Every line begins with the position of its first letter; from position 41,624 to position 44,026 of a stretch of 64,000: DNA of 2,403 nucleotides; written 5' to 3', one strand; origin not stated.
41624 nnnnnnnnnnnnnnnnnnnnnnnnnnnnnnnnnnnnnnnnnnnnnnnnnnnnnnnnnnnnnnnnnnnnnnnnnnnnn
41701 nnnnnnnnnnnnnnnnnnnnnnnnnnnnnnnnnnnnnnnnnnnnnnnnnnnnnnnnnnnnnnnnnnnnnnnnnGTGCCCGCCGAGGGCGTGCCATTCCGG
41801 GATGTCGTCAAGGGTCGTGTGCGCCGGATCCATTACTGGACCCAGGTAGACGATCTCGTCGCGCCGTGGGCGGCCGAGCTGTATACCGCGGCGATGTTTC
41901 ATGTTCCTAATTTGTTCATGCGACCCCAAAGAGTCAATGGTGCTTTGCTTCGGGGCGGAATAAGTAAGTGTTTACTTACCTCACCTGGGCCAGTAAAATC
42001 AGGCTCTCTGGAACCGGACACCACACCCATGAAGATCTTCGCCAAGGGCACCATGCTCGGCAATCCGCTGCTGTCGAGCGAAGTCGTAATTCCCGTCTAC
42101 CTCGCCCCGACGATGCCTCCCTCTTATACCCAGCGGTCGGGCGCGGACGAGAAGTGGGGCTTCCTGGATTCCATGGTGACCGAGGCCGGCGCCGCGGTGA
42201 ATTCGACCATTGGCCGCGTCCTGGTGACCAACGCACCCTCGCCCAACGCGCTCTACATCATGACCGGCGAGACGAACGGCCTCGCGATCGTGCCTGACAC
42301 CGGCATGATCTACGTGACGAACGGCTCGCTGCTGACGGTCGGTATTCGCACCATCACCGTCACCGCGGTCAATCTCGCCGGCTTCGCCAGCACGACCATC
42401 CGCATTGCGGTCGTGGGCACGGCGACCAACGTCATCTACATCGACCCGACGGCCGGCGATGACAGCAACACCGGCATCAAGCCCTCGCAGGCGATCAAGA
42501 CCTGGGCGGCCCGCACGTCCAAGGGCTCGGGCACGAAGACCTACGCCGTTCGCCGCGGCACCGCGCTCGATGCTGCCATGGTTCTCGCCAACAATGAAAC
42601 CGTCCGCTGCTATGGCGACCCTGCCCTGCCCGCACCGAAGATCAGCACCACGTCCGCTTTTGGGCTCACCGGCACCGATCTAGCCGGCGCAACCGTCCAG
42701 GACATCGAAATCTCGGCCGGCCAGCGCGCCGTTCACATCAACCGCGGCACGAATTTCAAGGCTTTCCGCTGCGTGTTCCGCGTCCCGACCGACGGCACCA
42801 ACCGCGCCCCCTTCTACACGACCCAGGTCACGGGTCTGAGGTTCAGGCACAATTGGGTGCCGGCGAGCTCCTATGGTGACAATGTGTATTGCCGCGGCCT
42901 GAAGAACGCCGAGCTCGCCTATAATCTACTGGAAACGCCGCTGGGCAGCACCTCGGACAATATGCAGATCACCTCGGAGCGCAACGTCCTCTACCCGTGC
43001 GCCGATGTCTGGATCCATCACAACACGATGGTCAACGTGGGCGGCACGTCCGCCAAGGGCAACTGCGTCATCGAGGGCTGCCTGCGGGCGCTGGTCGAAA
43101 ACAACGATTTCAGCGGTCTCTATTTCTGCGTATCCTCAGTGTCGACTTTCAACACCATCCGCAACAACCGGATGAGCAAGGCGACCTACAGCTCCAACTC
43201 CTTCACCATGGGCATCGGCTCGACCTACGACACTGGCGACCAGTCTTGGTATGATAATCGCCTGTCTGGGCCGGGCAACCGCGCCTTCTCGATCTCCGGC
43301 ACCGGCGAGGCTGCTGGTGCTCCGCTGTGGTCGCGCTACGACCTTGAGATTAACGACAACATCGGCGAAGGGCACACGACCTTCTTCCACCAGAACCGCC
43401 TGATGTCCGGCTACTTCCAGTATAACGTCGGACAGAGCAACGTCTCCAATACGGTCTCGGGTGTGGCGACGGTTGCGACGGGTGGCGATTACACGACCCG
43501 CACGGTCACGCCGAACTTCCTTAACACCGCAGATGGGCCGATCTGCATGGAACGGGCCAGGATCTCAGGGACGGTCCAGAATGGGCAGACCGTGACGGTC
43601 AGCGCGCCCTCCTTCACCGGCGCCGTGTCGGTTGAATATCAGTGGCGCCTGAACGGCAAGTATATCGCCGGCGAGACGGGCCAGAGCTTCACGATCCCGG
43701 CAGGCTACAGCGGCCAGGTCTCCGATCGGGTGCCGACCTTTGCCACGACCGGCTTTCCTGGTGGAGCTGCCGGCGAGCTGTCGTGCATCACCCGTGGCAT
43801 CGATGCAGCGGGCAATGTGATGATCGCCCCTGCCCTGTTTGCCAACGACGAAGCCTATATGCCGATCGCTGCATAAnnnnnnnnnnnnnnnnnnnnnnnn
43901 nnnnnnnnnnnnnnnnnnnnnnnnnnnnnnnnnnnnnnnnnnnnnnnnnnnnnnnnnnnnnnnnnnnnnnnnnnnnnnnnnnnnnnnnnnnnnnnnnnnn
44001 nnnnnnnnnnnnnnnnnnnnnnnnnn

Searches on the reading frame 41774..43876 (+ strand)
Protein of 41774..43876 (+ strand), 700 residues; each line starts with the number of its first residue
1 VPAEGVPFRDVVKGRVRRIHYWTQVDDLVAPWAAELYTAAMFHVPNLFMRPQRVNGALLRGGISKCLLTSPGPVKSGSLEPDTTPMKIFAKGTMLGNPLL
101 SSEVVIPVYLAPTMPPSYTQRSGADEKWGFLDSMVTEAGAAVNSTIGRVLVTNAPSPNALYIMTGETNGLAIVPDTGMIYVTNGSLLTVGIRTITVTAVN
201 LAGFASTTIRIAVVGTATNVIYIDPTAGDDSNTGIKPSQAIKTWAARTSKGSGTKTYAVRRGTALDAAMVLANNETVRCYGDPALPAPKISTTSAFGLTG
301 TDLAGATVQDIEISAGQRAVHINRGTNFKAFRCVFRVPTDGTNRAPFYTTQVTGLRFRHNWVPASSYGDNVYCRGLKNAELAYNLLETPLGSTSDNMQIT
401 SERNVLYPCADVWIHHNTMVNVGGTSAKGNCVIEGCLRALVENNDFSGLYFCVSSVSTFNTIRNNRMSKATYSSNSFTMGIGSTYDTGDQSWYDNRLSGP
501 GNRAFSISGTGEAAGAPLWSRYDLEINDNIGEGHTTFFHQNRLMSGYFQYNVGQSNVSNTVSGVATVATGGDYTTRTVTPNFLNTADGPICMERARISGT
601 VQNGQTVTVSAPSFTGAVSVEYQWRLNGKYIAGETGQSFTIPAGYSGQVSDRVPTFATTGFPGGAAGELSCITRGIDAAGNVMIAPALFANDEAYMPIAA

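Call 8: search_protein_families(library=pfam, proteins=[window:41774-43876:+], max_evalue=0.01)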
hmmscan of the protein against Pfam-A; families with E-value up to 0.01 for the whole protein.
window:41774-43876:+ (700 aa): 0 families

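Call 43: search_protein_families(library=phrogs, proteins=[window:41774-43876:+], max_evalue=0.001)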
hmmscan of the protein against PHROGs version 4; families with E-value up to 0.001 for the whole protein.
window:41774-43876:+ (700 aa): 1 family
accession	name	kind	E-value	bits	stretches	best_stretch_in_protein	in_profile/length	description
phrog_557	-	other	0.00034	21.8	0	228-274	12-56/100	outer membrane protein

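Call 45: search_protein_families(library=padloc, proteins=[window:41774-43876:+], max_evalue=0.01)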
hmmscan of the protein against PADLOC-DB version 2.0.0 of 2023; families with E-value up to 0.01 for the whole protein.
window:41774-43876:+ (700 aa): 0 families

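Call 46: search_protein_families(library=ncbifam, proteins=[window:41774-43876:+], max_evalue=0.01)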
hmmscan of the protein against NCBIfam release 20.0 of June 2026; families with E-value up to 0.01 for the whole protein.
window:41774-43876:+ (700 aa): 1 family
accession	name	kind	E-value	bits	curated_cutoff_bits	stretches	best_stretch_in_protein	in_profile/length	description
NF040485.1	ZirU_fam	subfamily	0.0053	16.9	100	1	575-667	7-105/210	ZirU family protein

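Call 63: search_solved_structures(query=window:41774-43876:+, max_evalue=0.01)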
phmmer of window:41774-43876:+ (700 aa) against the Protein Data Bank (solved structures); distinct sequences matched with E-value up to 0.01: 0.

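Call 75: search_dna_similar(query=window:42026-43876:+, collection=phages, mode=protein, max_rows=30, rows=spread)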
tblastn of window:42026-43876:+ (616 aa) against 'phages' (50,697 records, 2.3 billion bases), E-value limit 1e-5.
Records with a match: 30; places in all: 33; records where one place covers at least 80% of the query: 22.
Best place of each record, by identity: 90-95% 2; 80-90% 1; 60-80% 3; <60% 24.
By first word of the organism name: Rhizobium 30.
By host as written in the record: Rhizobium phaseoli BRASIL5 4; - 2; Rhizobium leguminosarum biovar viciae 3841 2; Rhizobium sp. N941 2; Rhizobium phaseoli INC1-2 2; Rhizobium phaseoli I1_6 2; Rhizobium phaseoli sv. phaseoli R744 2; R. phaseoli sv. phaseoli INC 2-5 1; and 13 more.
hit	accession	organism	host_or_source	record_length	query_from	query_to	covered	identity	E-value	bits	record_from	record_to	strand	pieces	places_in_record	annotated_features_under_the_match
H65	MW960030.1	Rhizobium phage RHph_X66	R. phaseoli sv. phaseoli INC 2-5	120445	2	616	100%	91.4%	0e+0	1140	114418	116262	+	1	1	hypothetical protein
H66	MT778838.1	Rhizobium phage V1VFA-S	-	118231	2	616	100%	90.1%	0e+0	1120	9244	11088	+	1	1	hypothetical protein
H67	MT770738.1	Rhizobium phage B1VFA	Rhizobium leguminosarum VF39SM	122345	1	616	100%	89.8%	0e+0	1119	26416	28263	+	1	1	hypothetical protein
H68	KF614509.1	Rhizobium phage vB_RleS_L338C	Rhizobium leguminosarum biovar viciae ...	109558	3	616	100%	74.1%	0e+0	902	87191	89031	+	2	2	PKD domain-containing protein | polysaccharidase protein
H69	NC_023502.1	Rhizobium phage vB_RleS_L338C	Rhizobium leguminosarum biovar viciae ...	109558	3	616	100%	74.1%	0e+0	902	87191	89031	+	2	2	PKD domain-containing protein | polysaccharidase protein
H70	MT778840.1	Rhizobium phage P11VFA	-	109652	3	616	100%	74.1%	0e+0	901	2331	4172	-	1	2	hypothetical protein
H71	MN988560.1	Rhizobium phage RHph_TM21B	R. phaseoli INC 1-2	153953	27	560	87%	34.9%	2e-72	259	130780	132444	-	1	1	pectin lyase fold domain-containing protein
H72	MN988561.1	Rhizobium phage RHph_TM61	R. etli NXC12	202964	27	560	87%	34.7%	1e-72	260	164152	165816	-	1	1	pectin lyase fold domain-containing protein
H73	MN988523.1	Rhizobium phage RHph_TM2_3B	Rhizobium phaseoli T2_3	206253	27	560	87%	34.7%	1e-72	260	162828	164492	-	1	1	pectin lyase fold domain-containing protein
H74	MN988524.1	Rhizobium phage RHph_TM3_3_6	Rhizobium phaseoli T3_6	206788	27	560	87%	34.7%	1e-72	260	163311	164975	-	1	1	pectin lyase fold domain-containing protein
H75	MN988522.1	Rhizobium phage RHph_TM40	Rhizobium leg. CIAT894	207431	27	560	87%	34.7%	1e-72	260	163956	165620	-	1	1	pectin lyase fold domain-containing protein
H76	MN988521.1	Rhizobium phage RHph_TM30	Rhizobium sp. N941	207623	27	560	87%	34.7%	1e-72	260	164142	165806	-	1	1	pectin lyase fold domain-containing protein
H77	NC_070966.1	Rhizobium phage RHph_TM30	Rhizobium sp. N941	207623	27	560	87%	34.7%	1e-72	260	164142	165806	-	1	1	pectin lyase fold domain-containing protein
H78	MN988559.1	Rhizobium phage RHph_TM39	R. phaseoli S20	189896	27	560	87%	34.7%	1e-72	260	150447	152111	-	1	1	pectin lyase fold domain-containing protein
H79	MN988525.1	Rhizobium phage RHph_Y65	Rhizobium phaseoli INC1-2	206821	27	560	87%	34.7%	2e-72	259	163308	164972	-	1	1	pectin lyase fold domain-containing protein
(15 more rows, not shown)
